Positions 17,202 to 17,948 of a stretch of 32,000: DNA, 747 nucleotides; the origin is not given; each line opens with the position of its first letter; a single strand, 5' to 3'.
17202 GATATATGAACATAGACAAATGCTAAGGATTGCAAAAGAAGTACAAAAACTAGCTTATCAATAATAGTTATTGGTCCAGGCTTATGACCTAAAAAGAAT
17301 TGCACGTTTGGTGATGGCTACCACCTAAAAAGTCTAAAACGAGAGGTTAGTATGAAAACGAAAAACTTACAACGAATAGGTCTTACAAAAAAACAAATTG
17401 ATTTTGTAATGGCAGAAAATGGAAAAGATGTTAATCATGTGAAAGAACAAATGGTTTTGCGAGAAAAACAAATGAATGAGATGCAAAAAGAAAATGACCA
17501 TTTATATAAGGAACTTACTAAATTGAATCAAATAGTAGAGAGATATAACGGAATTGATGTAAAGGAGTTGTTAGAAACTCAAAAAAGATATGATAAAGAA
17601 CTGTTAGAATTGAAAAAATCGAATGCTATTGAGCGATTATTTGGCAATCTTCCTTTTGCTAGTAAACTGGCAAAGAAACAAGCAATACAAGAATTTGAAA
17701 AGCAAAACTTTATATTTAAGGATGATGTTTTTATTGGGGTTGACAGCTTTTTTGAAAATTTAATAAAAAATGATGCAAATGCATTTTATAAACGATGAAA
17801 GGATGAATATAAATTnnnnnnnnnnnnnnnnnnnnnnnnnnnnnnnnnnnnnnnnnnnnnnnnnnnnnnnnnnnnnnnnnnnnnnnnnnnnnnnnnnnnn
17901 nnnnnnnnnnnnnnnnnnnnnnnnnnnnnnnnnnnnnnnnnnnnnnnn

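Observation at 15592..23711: Self-contained 8.1-kb tail-only cluster: candidate F-type (non-contractile) tailocin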

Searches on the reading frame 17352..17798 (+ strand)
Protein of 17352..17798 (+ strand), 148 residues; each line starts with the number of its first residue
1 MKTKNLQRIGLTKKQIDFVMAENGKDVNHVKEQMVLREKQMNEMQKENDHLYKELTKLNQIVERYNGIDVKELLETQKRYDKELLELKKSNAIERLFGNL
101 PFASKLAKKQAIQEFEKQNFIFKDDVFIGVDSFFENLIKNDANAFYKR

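Call 4: search_protein_families(library=pfam, proteins=[window:17352-17798:+], max_evalue=0.1)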
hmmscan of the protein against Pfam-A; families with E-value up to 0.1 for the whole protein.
window:17352-17798:+ (148 aa): 5 families
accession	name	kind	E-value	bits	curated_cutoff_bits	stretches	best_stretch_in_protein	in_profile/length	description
PF06810.17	Phage_scaffold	-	2.1e-08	34.8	35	1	1-145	1-149/170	Phage capsid assembly scaffolding protein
PF09728.14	Taxilin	-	0.012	15.3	30.3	1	21-110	28-116/302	Myosin-like coiled-coil protein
PF18121.7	TFA2_Winged_2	-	0.013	15.6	26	1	47-93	2-43/60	TFA2 Winged helix domain 2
PF14780.11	NEPRO_N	-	0.08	13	24.9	0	41-79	55-93/185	Nucleolus and neural progenitor protein, N-terminal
PF07798.16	CCDC90-like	-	0.094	13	33.5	1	3-61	35-94/175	Coiled-coil domain-containing protein 90-like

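Call 5: search_protein_families(library=phrogs, proteins=[window:17352-17798:+], max_evalue=0.01)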
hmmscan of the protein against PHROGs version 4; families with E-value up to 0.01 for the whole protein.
window:17352-17798:+ (148 aa): 1 family
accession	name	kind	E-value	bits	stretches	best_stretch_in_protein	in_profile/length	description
phrog_8018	-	unknown function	0.0015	19.4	1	21-88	2-71/78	-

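Call 15: search_solved_structures(query=window:17352-17798:+, max_evalue=1, show_alignments=1)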
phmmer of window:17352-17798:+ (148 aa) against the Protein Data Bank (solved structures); distinct sequences matched with E-value up to 1: 5.
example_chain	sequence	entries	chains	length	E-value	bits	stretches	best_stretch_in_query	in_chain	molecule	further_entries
2k36_A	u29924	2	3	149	0.017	18.4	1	49-119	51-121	Protein K7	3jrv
1uii_A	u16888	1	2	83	0.035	17.4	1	6-76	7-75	Geminin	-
2wvr_A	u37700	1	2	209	0.14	15.4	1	6-91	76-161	GEMININ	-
9hih_L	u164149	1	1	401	0.23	14.7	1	37-126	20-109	mIL-2_LN35_S4B6_LC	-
7w5z_B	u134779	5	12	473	0.42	13.9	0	68-104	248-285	Protein phosphatase 2C, putative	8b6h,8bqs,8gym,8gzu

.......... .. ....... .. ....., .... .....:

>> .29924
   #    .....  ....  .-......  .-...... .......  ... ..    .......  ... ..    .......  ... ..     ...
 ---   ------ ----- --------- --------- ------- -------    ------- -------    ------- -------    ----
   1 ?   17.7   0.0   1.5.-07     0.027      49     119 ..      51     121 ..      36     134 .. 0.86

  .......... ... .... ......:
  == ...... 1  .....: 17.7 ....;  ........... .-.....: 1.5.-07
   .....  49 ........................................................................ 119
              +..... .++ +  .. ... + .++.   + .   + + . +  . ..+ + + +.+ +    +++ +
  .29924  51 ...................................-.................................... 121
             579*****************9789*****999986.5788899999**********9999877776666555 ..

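Call 33: search_protein_families(library=ncbifam, proteins=[window:17352-17798:+], max_evalue=0.01)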
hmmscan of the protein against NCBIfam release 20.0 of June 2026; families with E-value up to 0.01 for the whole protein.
window:17352-17798:+ (148 aa): 0 families

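Call 37: find_homologous_proteins(query=window:17352-17798:+, max_evalue=0.001)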
Query window:17352-17798:+ (148 aa): 3 proteins with E <= 0.001 among 404 candidates.
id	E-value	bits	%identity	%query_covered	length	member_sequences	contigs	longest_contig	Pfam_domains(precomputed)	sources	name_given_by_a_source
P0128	1.4e-85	302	99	100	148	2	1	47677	PF06810.18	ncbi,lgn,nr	ncbi:hypothetical protein LJC02_00780 [Breznakia sp. OttesenSCG-928-G09]|nr:hypothetical protein [Br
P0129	1.1e-42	163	56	99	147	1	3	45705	PF06810.18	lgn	-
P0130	3.3e-5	42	28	98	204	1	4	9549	PF06810.18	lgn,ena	-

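Call 44: find_encoding_contigs(protein=P0130, flank=10000, max_places=2)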
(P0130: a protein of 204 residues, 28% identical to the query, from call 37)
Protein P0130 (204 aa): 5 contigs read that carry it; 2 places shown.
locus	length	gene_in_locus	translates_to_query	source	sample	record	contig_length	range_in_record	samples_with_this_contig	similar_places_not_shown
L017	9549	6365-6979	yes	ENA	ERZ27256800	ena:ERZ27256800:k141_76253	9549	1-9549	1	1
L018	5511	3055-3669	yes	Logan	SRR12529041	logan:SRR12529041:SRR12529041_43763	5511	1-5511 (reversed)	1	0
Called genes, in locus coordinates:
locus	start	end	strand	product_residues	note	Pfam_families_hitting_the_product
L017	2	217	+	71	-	?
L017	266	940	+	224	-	PF02592:Vut_1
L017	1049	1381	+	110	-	-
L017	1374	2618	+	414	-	PF04466:Terminase_3, PF17288:Terminase_3C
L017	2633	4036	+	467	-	PF05133:SPP1_portal (weak)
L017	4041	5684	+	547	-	PF06152:Phage_min_cap2, PF03496:ADPrib_exo_Tox (weak)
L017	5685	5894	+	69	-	-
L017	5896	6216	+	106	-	PF09639:YjcQ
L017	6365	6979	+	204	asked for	PF06810:Phage_scaffold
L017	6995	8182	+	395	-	-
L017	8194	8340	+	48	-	-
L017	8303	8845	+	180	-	-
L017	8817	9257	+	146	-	-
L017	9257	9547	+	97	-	?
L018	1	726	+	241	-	?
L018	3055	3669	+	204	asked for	PF06810:Phage_scaffold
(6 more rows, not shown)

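Call 51: predict_structure(alignment_id=A1)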
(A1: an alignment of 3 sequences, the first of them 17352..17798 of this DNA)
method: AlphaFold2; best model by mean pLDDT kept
length: 148 residues; sequences in the alignment: 3
mean_pLDDT: 84.1   pTM: 0.48
mean pLDDT of the five models: 84.1, 83.2, 82.7, 82.1, 80.5
residues with pLDDT >= 90: 63; 70-90: 66; 50-70: 18; < 50: 1
segments of 3 or more residues with pLDDT < 50: none
pLDDT, mean of each block of 10 residues (from residue 1): 73 73 68 84 92 91 82 91 94 89 88 91 92 85 65
secondary structure, 60 per line:
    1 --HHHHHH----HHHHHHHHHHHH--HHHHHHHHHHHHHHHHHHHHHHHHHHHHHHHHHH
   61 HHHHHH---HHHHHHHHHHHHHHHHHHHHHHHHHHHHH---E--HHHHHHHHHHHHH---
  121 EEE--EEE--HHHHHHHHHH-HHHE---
elements in order: H3-8 H13-24 H27-66 H70-98 H105-117 E121-123 E126-128 H131-140

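Call 54: fold_search(model_id=the predicted structure, library=pdb)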
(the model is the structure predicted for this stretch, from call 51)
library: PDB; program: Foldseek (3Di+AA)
matches with E <= 10: 20; with E <= 0.001: 0
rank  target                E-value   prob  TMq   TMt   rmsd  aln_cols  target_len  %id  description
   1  5xby_D                2.7e+00  0.11  0.22  0.32   7.1        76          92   22  Crystal structure of the PKA-Protein A fusion protein (end-to-end fusion) (released 2017-07-05)
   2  3ez2_A                3.7e+00  0.06  0.15  0.07  18.2        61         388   18  Partition protein-ADP complex (released 2009-06-02)
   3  5xby_C                4.3e+00  0.11  0.26  0.37   7.4        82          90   20  Crystal structure of the PKA-Protein A fusion protein (end-to-end fusion) (released 2017-07-05)
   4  5xby_B                4.9e+00  0.08  0.22  0.32   6.9        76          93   22  Crystal structure of the PKA-Protein A fusion protein (end-to-end fusion) (released 2017-07-05)
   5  9chm_E                6.4e+00  0.02  0.15  0.13  12.7        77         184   18  Cryo-EM structure of FAN1 R507H and PCNA in intermediate state (released 2025-02-19)
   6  5h75_C                6.9e+00  0.07  0.22  0.17   5.7        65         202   23  Crystal structure of the MrsD-Protein A fusion protein (released 2017-06-28)
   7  5h77_J                6.9e+00  0.06  0.23  0.34   7.0        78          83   14  Crystal structure of the PKA-protein A fusion protein (released 2017-06-28)
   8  5h75_A                7.4e+00  0.06  0.22  0.17   5.7        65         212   23  Crystal structure of the MrsD-Protein A fusion protein (released 2017-06-28)
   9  7etj_1                7.4e+00  0.05  0.16  0.09   6.3        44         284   16  C5 portal vertex in the partially-enveloped virion capsid (released 2021-07-14)
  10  5h75_D                7.9e+00  0.06  0.22  0.16   5.7        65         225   23  Crystal structure of the MrsD-Protein A fusion protein (released 2017-06-28)
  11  9nkm_B                7.9e+00  0.04  0.19  0.42   5.3        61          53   20  Coevolved affibody pair A4B1 (released 2026-02-04)
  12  2rpi_MODEL_1_A        7.9e+00  0.01  0.13  0.16  12.1        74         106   16  The NMR structure of the submillisecond folding intermediate of the Thermus thermophilus ribonuclease H (released 2009-03-31)
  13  5dpo                  8.4e+00  0.06  0.25  0.33  11.0        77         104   13  The crystal structure of uncharacterized protein (LPG2149) from Legionella pneumophila (released 2015-11-25)
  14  1hy1_A                8.4e+00  0.02  0.16  0.07  11.6        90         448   18  CRYSTAL STRUCTURE OF WILD TYPE DUCK DELTA 2 CRYSTALLIN (EYE LENS PROTEIN) (released 2001-04-21)
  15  5x3f_A                9.7e+00  0.07  0.27  0.10   6.8        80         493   18  Crystal structure of the YgjG-Protein A-Zpa963-PKA catalytic domain (released 2017-06-28)
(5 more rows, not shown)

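Call 55: fold_search(model_id=the predicted structure, library=viral)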
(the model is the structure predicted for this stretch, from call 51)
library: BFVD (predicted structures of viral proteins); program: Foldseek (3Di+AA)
matches with E <= 10: 52; with E <= 0.001: 2
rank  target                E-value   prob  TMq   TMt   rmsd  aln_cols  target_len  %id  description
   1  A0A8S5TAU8            1.8e-04  1.00  0.48  0.35  36.2       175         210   22  Minor structural protein [Siphoviridae sp. ctwDi18]
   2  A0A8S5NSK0            2.7e-04  1.00  0.43  0.31  11.8       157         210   20  Minor structural protein [Siphoviridae sp. ct7iJ31]
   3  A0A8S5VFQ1            1.3e-03  1.00  0.44  0.40   8.3       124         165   20  Uncharacterized protein [Siphoviridae sp. ct1da40]
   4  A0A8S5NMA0            7.6e-03  0.96  0.36  0.27   9.8       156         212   15  Minor structural protein [Siphoviridae sp. ctFbs2]
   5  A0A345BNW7            5.1e-02  0.96  0.43  0.31  27.1       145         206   18  (no name in the UniProt tables at hand)
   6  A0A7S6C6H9            5.5e-02  0.89  0.41  0.29  30.7       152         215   18  (no name in the UniProt tables at hand)
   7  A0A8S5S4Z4            7.7e-02  0.72  0.34  0.28   8.5       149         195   19  Minor structural protein [Myoviridae sp. cthAo37]
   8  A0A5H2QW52            1.2e-01  0.63  0.34  0.29  11.2       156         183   17  (no name in the UniProt tables at hand)
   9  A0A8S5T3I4            1.9e-01  0.99  0.43  0.51   2.0        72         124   12  Minor structural protein [Siphoviridae sp. ctedO8]
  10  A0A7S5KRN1            4.5e-01  0.30  0.30  0.21  31.9       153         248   16  Scaffolding protein [Bacteriophage DSS3_VP1]
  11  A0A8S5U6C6            5.6e-01  0.20  0.21  0.27   6.9        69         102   16  Uncharacterized protein [Siphoviridae sp. ctwHj1]
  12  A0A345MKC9            6.0e-01  0.25  0.34  0.27  11.0       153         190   15  Minor structural protein [Eggerthella phage PMBT5]
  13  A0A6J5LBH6            1.3e+00  0.33  0.31  0.18   6.7        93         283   18  Uncharacterized protein [uncultured Caudovirales phage]
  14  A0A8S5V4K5            1.4e+00  0.35  0.35  0.25   3.9        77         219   21  Uncharacterized protein [Siphoviridae sp. ct87j35]
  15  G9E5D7                1.7e+00  0.15  0.29  0.07  11.7       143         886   16  (no name in the UniProt tables at hand)
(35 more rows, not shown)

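Call 73: search_protein_families(library=padloc, proteins=[window:17352-17798:+], max_evalue=0.001)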
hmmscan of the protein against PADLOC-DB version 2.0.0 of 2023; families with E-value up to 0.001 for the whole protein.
window:17352-17798:+ (148 aa): 0 families
